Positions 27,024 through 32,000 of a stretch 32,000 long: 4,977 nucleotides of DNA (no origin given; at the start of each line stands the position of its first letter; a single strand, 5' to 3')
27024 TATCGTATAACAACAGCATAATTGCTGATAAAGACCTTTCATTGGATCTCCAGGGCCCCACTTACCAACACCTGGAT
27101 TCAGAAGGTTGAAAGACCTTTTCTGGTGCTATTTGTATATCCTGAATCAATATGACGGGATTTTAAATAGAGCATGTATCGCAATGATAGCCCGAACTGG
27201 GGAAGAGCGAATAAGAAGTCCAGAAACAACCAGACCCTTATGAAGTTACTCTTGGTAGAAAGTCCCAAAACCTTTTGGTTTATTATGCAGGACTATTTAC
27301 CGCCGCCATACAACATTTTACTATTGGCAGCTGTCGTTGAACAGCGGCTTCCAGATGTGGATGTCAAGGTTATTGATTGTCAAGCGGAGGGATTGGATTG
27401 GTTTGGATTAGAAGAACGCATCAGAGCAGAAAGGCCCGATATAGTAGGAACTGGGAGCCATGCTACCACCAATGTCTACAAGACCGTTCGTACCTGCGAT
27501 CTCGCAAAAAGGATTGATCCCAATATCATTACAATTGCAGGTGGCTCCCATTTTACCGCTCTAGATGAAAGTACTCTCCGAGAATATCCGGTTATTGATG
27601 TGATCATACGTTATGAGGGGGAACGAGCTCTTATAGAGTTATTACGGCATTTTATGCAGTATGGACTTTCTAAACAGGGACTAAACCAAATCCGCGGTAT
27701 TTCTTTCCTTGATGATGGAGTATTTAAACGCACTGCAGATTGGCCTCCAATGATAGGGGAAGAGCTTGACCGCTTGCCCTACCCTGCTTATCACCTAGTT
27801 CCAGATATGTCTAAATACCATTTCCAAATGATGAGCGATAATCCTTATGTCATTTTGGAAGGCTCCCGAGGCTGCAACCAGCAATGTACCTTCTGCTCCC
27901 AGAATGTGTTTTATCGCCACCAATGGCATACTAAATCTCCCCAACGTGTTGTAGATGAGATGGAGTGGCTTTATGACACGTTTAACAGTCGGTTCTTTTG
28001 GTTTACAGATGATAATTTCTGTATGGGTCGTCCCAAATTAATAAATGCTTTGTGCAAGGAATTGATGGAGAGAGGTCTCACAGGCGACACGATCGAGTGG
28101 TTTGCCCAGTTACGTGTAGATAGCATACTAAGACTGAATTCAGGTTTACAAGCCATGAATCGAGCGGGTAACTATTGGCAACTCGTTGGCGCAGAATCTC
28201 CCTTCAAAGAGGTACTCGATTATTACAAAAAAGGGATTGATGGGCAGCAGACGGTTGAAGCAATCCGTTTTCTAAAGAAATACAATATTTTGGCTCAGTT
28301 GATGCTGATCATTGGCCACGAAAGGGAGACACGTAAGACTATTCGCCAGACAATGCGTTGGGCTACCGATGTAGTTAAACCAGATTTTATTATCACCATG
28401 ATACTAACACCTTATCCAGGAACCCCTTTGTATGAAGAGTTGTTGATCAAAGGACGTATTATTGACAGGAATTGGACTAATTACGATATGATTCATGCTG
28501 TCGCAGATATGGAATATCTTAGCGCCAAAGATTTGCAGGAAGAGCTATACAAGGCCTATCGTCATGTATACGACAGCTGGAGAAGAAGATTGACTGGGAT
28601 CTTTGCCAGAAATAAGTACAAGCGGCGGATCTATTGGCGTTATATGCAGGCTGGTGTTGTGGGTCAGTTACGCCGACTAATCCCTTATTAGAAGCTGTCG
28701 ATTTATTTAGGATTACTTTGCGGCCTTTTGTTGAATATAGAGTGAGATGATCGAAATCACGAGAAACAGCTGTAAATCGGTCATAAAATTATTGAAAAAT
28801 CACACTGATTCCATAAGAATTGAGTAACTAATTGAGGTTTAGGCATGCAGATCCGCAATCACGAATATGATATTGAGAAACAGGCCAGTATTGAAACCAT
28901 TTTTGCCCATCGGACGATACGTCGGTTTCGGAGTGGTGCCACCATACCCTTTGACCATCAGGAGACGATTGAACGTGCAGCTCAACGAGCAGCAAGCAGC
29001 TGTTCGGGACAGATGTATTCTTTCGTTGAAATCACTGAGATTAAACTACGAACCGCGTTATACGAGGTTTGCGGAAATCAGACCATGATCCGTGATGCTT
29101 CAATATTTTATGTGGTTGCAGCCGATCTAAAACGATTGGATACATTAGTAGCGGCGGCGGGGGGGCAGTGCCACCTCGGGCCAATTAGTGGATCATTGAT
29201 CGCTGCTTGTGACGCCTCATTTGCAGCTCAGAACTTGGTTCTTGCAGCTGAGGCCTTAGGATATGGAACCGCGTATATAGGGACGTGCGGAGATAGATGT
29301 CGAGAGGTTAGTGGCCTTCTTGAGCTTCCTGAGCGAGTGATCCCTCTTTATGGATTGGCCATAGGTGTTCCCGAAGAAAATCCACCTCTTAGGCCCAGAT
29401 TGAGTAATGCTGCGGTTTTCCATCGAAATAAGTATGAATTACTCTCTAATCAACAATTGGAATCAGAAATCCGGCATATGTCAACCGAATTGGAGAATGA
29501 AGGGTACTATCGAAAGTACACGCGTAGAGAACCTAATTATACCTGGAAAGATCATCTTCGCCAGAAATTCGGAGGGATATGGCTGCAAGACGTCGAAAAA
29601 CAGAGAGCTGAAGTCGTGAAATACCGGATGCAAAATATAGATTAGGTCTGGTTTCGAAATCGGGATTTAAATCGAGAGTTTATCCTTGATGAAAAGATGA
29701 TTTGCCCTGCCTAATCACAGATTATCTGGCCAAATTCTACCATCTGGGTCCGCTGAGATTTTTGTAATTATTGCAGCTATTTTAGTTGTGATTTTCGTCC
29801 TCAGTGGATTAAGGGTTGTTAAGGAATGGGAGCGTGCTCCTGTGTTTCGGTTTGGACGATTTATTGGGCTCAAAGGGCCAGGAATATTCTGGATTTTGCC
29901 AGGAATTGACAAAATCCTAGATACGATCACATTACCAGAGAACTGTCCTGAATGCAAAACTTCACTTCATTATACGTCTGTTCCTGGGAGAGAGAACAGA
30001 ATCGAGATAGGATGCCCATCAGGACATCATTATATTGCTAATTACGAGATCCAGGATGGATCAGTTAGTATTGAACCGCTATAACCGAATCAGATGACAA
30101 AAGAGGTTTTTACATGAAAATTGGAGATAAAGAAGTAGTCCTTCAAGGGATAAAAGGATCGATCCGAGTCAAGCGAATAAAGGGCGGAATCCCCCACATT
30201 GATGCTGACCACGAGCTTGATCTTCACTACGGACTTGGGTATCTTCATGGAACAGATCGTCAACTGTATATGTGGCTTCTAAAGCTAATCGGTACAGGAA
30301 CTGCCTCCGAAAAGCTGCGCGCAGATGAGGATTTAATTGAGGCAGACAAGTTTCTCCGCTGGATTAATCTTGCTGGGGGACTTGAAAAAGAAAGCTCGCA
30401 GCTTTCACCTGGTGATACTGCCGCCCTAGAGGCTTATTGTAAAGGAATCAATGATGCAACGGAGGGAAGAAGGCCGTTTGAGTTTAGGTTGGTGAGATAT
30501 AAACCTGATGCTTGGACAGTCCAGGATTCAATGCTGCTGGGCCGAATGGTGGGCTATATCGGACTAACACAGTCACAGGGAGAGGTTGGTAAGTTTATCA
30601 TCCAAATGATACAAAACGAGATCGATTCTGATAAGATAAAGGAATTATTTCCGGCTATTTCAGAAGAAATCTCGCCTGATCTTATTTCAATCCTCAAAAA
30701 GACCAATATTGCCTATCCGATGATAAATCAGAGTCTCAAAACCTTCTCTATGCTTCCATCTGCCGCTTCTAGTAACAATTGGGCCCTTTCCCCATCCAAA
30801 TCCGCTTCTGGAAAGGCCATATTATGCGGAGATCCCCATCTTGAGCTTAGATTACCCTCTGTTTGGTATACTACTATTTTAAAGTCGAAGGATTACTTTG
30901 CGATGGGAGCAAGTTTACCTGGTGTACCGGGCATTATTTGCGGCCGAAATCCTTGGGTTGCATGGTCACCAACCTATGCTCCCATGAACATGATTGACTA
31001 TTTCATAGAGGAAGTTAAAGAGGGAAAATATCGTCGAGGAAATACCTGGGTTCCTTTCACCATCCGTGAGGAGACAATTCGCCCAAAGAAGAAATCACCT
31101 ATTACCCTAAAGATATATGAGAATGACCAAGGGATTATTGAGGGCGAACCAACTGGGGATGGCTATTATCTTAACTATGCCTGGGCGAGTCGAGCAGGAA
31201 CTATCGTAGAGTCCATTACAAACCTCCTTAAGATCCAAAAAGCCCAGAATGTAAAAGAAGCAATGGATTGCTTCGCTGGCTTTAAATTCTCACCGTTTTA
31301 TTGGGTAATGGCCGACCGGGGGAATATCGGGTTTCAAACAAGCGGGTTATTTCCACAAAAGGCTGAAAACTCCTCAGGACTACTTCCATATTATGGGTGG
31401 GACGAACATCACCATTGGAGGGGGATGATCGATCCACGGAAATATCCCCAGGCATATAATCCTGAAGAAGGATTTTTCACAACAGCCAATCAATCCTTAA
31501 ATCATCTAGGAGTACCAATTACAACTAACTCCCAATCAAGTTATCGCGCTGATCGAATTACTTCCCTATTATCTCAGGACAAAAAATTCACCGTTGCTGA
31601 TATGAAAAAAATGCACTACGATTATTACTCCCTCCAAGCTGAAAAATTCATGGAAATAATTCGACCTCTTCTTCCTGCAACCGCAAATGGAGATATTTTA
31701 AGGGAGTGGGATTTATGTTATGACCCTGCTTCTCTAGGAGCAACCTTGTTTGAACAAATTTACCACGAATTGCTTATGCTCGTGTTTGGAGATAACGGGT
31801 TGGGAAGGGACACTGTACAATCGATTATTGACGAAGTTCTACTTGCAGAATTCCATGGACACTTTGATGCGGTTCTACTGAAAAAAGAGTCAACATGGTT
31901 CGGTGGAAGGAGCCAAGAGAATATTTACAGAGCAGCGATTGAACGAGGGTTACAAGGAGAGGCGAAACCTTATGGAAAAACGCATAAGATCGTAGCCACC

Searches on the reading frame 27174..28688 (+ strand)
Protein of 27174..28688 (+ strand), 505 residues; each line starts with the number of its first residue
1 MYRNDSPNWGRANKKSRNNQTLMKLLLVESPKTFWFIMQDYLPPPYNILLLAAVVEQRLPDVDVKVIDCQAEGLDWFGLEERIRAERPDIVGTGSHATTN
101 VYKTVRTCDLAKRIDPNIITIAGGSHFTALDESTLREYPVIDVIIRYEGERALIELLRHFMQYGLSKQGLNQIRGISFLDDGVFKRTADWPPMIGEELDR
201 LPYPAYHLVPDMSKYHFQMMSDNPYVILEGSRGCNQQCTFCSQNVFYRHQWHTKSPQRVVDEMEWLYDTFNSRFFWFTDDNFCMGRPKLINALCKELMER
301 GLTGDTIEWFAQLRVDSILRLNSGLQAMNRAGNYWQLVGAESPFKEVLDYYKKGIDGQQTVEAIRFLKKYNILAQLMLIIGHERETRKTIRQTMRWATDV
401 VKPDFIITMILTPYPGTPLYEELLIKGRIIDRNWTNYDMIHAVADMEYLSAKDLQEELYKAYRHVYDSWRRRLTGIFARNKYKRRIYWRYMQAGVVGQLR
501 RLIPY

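Call 18: search_protein_families(library=pfam, proteins=[window:27174-28688:+], max_evalue=0.001)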
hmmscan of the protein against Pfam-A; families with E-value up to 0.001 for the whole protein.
window:27174-28688:+ (505 aa): 2 families
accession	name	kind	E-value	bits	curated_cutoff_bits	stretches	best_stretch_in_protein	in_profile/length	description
PF02310.24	B12-binding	-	8.7e-19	68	32.1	1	43-156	12-120/121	B12 binding domain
PF04055.27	Radical_SAM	-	4.2e-13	50.2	29.5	1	231-397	4-166/166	Radical SAM superfamily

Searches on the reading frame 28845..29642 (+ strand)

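Call 18: search_protein_families(library=pfam, proteins=[window:28845-29642:+], max_evalue=0.001)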
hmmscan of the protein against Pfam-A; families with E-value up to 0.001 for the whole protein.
window:28845-29642:+ (266 aa): 1 family
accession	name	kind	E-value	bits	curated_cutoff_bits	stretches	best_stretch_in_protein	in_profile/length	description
PF00881.29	Nitroreductase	-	2.3e-13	51.1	23.5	1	21-174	3-166/167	Nitroreductase family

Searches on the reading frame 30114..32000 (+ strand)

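Call 18: search_protein_families(library=pfam, proteins=[window:30114-32000:+], max_evalue=0.001)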
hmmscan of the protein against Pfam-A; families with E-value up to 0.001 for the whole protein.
window:30114-32000:+ (629 aa): 1 family
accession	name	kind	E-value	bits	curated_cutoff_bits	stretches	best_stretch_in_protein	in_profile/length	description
PF01804.23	Penicil_amidase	-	1.8e-124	417.7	21.3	1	18-615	3-560/675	Penicillin amidase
